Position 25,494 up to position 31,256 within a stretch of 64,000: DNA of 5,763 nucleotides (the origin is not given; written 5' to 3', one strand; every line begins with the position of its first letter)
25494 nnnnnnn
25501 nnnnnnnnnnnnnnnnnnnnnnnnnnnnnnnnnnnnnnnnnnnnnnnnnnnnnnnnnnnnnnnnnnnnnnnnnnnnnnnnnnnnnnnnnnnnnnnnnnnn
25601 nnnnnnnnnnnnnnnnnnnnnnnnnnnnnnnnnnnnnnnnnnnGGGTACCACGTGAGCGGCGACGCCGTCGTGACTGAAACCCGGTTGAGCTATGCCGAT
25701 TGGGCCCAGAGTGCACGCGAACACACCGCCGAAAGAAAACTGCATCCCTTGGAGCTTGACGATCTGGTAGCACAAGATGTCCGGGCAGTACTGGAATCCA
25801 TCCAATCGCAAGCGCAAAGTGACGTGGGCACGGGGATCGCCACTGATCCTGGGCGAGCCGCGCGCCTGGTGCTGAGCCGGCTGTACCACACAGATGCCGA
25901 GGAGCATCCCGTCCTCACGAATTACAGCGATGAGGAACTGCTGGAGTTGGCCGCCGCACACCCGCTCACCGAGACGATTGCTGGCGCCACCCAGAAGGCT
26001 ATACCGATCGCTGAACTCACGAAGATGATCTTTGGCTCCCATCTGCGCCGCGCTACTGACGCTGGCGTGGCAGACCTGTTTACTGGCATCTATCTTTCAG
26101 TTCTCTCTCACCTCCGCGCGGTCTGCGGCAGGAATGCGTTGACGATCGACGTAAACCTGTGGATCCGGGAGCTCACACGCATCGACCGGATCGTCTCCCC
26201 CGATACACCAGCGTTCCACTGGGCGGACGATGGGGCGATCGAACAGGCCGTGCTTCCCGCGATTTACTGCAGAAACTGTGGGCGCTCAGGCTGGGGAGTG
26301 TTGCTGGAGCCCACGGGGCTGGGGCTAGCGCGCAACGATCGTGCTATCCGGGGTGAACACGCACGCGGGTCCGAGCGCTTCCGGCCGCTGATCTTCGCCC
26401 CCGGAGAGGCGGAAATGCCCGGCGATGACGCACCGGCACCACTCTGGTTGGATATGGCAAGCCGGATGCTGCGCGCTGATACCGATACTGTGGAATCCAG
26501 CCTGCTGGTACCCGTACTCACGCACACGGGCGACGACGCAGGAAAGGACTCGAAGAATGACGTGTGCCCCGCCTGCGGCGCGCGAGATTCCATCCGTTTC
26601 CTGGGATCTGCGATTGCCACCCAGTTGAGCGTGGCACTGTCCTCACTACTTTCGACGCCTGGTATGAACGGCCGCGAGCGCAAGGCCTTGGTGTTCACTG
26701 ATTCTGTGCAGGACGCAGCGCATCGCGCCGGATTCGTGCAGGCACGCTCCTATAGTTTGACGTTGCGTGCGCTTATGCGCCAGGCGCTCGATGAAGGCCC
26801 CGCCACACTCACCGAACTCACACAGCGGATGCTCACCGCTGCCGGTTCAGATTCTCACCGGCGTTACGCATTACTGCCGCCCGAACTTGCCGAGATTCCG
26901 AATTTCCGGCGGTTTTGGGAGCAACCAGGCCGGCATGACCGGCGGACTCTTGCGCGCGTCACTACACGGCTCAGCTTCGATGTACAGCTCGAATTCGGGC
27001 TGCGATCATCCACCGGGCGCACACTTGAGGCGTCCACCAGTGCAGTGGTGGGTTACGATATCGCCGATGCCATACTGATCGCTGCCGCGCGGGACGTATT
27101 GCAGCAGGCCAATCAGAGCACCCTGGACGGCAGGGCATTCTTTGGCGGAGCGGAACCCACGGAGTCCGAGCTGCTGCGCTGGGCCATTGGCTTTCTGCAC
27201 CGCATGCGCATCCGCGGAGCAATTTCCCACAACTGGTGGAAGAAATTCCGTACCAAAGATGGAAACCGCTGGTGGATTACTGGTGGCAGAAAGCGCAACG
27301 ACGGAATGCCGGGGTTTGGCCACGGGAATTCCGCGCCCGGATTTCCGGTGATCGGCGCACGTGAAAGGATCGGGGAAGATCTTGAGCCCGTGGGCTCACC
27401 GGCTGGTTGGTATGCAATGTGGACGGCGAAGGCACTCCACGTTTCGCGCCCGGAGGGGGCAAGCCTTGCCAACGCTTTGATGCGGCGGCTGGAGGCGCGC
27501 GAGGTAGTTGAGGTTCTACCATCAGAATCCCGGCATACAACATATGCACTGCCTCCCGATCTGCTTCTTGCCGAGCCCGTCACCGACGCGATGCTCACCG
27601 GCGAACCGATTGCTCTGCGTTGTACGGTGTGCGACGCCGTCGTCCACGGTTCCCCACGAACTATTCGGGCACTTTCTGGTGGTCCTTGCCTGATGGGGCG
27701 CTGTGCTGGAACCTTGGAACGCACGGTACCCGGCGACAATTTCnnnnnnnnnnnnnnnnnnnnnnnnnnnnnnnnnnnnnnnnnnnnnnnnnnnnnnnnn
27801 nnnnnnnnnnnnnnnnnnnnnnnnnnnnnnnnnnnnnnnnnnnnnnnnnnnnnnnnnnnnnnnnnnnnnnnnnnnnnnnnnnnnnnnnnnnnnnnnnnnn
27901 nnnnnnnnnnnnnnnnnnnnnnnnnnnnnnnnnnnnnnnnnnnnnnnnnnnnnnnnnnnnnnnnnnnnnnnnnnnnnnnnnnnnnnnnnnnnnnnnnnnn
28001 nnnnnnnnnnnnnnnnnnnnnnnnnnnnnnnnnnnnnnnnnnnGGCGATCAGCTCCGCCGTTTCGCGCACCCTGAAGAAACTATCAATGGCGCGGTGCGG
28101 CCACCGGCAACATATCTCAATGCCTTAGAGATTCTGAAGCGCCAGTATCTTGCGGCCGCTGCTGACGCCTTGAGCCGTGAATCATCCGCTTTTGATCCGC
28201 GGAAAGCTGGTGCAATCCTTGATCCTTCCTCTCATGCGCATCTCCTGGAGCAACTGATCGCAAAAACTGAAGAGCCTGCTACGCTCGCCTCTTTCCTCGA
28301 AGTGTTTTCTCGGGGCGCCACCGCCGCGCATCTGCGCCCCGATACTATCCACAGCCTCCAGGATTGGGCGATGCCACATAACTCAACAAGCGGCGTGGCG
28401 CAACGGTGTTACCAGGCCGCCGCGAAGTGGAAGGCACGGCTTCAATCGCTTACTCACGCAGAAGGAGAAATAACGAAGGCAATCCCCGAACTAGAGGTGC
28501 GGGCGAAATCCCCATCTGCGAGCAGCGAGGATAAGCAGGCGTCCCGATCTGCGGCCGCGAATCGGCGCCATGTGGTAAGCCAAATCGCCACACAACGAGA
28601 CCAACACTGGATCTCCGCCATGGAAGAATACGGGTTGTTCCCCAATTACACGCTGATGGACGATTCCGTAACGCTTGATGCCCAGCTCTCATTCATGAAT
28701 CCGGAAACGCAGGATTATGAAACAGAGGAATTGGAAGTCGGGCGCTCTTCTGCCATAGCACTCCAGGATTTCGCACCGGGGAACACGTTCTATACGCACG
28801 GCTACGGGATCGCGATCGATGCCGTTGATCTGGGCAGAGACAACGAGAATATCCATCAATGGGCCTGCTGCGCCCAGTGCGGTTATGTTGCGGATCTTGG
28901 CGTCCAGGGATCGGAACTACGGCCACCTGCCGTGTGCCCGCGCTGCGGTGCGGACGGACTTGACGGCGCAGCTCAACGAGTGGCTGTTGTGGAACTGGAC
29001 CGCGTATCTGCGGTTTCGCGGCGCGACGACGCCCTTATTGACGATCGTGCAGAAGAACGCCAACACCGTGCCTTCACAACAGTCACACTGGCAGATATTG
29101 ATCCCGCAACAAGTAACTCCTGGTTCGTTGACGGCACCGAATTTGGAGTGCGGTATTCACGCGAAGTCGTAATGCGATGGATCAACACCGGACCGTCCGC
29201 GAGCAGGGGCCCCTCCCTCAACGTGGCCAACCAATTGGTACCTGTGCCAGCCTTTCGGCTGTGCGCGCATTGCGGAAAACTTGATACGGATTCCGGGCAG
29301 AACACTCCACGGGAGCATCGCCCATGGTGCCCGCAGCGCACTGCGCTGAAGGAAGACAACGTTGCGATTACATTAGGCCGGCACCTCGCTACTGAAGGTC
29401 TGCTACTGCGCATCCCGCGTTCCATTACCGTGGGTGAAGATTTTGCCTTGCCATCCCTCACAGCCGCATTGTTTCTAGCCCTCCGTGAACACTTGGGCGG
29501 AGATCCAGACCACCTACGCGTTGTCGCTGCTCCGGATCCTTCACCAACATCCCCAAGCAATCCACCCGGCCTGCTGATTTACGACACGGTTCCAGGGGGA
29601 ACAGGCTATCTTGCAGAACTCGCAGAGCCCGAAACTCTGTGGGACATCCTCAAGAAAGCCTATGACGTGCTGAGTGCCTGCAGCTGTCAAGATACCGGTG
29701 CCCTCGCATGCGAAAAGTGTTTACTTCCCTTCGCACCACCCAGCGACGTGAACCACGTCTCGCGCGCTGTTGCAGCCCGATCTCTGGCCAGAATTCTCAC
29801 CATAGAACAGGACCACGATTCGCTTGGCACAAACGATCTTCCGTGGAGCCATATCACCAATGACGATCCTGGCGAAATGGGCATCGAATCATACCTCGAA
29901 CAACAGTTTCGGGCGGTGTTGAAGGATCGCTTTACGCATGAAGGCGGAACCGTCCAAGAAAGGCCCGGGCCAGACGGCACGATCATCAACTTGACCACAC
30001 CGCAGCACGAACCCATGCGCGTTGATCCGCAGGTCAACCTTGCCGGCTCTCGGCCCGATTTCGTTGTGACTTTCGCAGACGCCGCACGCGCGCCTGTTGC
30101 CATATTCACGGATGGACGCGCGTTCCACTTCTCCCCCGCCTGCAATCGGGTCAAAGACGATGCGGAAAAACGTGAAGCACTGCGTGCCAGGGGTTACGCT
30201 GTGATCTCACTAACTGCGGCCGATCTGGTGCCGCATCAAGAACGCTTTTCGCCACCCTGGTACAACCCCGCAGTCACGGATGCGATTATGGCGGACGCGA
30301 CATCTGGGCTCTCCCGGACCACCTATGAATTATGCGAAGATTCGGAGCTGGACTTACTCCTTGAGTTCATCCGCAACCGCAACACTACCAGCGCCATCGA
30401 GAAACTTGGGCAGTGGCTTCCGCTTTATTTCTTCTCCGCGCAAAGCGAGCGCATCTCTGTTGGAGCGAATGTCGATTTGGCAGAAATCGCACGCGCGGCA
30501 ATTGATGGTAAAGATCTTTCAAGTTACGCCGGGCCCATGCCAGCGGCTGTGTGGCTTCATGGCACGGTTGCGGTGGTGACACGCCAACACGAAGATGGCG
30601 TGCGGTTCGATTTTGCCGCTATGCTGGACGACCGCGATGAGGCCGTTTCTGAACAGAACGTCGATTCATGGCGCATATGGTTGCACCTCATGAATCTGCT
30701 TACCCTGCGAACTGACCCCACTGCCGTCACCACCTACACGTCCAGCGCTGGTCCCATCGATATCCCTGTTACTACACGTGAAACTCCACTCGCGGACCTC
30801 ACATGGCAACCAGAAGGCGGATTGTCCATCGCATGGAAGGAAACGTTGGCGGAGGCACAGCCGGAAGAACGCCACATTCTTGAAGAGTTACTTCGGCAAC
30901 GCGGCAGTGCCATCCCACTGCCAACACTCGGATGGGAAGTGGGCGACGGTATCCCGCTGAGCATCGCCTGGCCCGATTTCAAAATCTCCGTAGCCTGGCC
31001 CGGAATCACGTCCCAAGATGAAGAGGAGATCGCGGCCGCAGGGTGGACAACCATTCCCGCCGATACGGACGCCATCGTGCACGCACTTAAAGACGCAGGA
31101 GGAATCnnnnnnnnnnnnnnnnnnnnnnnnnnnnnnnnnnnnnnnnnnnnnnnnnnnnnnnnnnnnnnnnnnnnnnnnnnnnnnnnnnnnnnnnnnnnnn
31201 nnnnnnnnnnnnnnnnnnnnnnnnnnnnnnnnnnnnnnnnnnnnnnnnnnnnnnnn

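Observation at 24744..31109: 2121-aa single polypeptide stacking SF2 helicase, several Cys4 modules, DUF1998 and a Vsr/DUF559-like nuclease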

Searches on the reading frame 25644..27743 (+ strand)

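Call 8: search_protein_families(library=pfam, proteins=[window:25644-27743:+], max_evalue=10)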
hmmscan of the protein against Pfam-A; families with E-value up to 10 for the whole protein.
window:25644-27743:+ (700 aa): 3 families
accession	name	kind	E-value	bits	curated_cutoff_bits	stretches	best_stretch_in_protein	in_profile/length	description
PF13717.11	Zn_ribbon_4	-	0.4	11.1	30.3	1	646-666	14-34/36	zinc-ribbon domain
PF24463.1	DUF7577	-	2.3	8.3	28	0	208-214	18-24/27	Domain of unknown function (DUF7577)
PF21349.2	RUBY_RBDX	-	2.9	7.8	26.5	1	306-314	17-25/30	Rubrerythrin, rubredoxin-like domain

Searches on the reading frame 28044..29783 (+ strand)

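Call 8: search_protein_families(library=pfam, proteins=[window:28044-29783:+], max_evalue=10)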
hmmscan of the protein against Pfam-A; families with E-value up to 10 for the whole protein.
window:28044-29783:+ (580 aa): 2 families
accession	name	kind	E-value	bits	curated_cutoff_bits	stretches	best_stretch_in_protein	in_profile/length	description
PF09369.15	MZB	-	1.6e-14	54.8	24.2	1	473-560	2-80/80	MrfA Zn-binding domain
PF21349.2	RUBY_RBDX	-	0.09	12.7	26.5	1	276-304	3-25/30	Rubrerythrin, rubredoxin-like domain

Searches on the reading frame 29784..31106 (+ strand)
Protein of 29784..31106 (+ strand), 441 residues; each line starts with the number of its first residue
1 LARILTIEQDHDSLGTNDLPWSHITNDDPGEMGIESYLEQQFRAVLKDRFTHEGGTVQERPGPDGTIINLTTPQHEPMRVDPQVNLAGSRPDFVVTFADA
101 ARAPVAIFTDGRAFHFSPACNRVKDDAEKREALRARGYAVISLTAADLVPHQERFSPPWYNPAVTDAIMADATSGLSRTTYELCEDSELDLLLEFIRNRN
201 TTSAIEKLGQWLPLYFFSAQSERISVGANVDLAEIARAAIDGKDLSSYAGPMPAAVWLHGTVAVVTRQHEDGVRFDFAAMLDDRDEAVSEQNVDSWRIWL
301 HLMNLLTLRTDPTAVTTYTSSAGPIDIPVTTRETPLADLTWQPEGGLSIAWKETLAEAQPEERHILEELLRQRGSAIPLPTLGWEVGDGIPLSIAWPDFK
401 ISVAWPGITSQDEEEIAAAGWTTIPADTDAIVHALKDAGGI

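Call 8: search_protein_families(library=pfam, proteins=[window:29784-31106:+], max_evalue=10)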
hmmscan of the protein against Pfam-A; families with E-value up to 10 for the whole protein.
window:29784-31106:+ (441 aa): 1 family
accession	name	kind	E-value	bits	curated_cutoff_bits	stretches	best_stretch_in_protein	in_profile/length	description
PF18741.7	MTES_1575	-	6.5e-05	23.4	38.2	1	78-153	14-86/96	REase_MTES_1575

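Call 9: search_protein_families(library=ncbifam, proteins=[window:29784-31106:+], max_evalue=0.1)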
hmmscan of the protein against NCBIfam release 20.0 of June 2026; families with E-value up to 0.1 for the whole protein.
window:29784-31106:+ (441 aa): 0 families

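Call 51: search_solved_structures(query=window:29784-31106:+, max_evalue=10, show_alignments=3)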
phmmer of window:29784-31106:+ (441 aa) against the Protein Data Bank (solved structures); distinct sequences matched with E-value up to 10: 0.

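Call 53: predict_structure(alignment_id=A1)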
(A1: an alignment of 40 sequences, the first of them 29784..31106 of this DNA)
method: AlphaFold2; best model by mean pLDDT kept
length: 441 residues; sequences in the alignment: 40
mean_pLDDT: 88.1   pTM: 0.70
mean pLDDT of the five models: 88.1, 87.4, 86.7, 86.1, 86.1
residues with pLDDT >= 90: 338; 70-90: 46; 50-70: 22; < 50: 35
segments of 3 or more residues with pLDDT < 50: 1-18, 329-344
pLDDT, mean of each block of 10 residues (from residue 1): 37 44 58 81 95 96 94 93 94 95 95 94 96 95 94 87 93 88 93 92 94 93 96 97 97 98 97 95 97 97 96 95 60 43 63 87 95 92 93 96 93 96 97 95 84
secondary structure, 60 per line:
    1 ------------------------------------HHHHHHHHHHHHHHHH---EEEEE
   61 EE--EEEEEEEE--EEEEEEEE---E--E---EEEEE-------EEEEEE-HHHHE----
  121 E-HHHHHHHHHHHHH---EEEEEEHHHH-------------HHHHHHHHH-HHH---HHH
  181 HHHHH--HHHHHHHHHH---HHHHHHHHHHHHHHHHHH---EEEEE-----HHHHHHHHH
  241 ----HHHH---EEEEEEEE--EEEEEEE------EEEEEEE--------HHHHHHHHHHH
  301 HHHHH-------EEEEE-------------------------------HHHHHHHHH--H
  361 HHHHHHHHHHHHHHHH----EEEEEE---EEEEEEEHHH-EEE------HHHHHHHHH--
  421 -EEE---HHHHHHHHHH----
elements in order: H37-52 E56-62 E65-72 E75-82 E93-97 E105-110 H112-115 H123-135 E139-144 H145-148 H162-170 H178-185 H188-197 H201-218 E222-226 H232-240 H245-248 E252-259 E262-268 E275-281 H290-305 E313-317 H349-357 H360-376 E381-386 E390-396 E401-403 H410-418 E422-424 H428-437

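Call 56: fold_search(model_id=the predicted structure, library=pdb)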
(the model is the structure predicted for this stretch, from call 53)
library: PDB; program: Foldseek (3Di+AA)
matches with E <= 10: 453; with E <= 0.001: 0
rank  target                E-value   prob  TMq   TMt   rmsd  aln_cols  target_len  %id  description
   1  7znk_e                2.9e-02  0.11  0.12  0.11  20.4       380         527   12  Structure of an endogenous human TREX complex bound to mRNA (released 2023-05-03)
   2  7apk_E                3.0e-02  0.08  0.09  0.08  19.4       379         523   11  Structure of the human THO - UAP56 complex (released 2020-12-16)
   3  7znl_M                3.6e-02  0.14  0.14  0.12  20.4       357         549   14  Structure of the human TREX core THO-UAP56 complex (released 2023-05-17)
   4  7apk_M                3.8e-02  0.14  0.14  0.12  20.4       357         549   13  Structure of the human THO - UAP56 complex (released 2020-12-16)
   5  7znk_M                3.8e-02  0.14  0.14  0.12  20.4       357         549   13  Structure of an endogenous human TREX complex bound to mRNA (released 2023-05-03)
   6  7apk_e                4.0e-02  0.10  0.12  0.11  20.5       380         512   12  Structure of the human THO - UAP56 complex (released 2020-12-16)
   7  7znl_e                4.2e-02  0.10  0.12  0.11  20.5       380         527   13  Structure of the human TREX core THO-UAP56 complex (released 2023-05-17)
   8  6ci7_B                1.0e-01  0.07  0.12  0.14  17.0       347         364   12  The structure of YcaO from Methanopyrus kandleri bound with AMPPCP and Mg2+ (released 2018-03-21)
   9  6ci7_A                1.4e-01  0.08  0.13  0.15  14.9       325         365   11  The structure of YcaO from Methanopyrus kandleri bound with AMPPCP and Mg2+ (released 2018-03-21)
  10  6cib_E                1.8e-01  0.07  0.12  0.14  15.6       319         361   11  The structure of YcaO from Methanopyrus kandleri bound with AMPPCP and Mg2+ (released 2018-03-21)
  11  6ci7_D                1.9e-01  0.05  0.11  0.13  19.3       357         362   10  The structure of YcaO from Methanopyrus kandleri bound with AMPPCP and Mg2+ (released 2018-03-21)
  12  6ci7_F                2.1e-01  0.06  0.11  0.13  17.5       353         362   12  The structure of YcaO from Methanopyrus kandleri bound with AMPPCP and Mg2+ (released 2018-03-21)
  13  4l4q_B                2.1e-01  0.05  0.10  0.10  21.2       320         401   11  Methionine Adenosyltransferase (released 2014-03-19)
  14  6cib_A                2.4e-01  0.05  0.11  0.13  17.1       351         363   12  The structure of YcaO from Methanopyrus kandleri bound with AMPPCP and Mg2+ (released 2018-03-21)
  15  6ci7_C                2.5e-01  0.05  0.11  0.13  16.2       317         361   12  The structure of YcaO from Methanopyrus kandleri bound with AMPPCP and Mg2+ (released 2018-03-21)
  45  1eon_A                1.1e+00  0.12  0.08  0.13   9.3        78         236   15  ECORV BOUND TO 3'-S-PHOSPHOROTHIOLATE DNA AND CA2+ (released 2000-04-04)
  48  1eon_B                1.2e+00  0.10  0.08  0.14   9.3        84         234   15  ECORV BOUND TO 3'-S-PHOSPHOROTHIOLATE DNA AND CA2+ (released 2000-04-04)
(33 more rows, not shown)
